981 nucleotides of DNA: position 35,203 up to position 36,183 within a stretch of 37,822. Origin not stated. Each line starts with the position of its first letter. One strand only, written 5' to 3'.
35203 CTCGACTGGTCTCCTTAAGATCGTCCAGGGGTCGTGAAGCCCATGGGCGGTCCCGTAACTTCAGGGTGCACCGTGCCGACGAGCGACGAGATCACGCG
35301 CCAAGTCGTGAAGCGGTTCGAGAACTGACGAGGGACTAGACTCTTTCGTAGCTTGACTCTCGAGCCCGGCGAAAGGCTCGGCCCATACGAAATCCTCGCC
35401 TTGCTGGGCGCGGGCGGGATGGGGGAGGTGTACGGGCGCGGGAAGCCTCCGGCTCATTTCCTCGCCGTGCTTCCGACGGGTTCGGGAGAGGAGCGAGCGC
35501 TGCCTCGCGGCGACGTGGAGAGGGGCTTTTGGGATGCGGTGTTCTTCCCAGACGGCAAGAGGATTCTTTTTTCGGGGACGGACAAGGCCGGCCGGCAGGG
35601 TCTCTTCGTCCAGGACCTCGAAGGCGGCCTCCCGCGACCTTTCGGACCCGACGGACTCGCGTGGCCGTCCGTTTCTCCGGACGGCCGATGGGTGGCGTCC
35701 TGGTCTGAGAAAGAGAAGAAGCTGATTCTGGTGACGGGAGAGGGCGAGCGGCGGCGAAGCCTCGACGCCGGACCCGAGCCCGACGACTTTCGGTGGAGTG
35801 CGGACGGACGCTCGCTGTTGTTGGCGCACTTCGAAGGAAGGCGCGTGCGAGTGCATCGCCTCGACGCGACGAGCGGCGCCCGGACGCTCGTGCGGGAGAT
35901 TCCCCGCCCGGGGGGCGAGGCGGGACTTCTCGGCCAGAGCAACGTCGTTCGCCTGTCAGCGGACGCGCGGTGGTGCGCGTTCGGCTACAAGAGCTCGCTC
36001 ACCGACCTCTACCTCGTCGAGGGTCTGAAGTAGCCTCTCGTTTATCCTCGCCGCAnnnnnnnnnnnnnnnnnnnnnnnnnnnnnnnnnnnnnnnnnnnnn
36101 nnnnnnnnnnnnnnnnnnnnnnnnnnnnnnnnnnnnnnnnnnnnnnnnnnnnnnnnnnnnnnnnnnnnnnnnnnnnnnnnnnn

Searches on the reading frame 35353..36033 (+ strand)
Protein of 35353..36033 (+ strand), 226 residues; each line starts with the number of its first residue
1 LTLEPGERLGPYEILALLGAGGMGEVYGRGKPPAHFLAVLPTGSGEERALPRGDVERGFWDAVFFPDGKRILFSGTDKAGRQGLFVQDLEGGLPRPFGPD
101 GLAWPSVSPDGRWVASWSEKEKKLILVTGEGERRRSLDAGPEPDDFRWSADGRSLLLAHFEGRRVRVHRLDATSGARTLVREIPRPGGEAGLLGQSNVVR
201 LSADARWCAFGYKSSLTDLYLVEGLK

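Call 15: search_protein_families(library=pfam, proteins=[window:35353-36033:+], max_evalue=0.001)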
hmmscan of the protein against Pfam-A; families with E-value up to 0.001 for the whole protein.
window:35353-36033:+ (226 aa): 1 family
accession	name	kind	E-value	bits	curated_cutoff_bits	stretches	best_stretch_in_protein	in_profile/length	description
PF07676.18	PD40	-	1.4e-06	28.5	20.9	0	63-76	15-28/38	WD40-like Beta Propeller Repeat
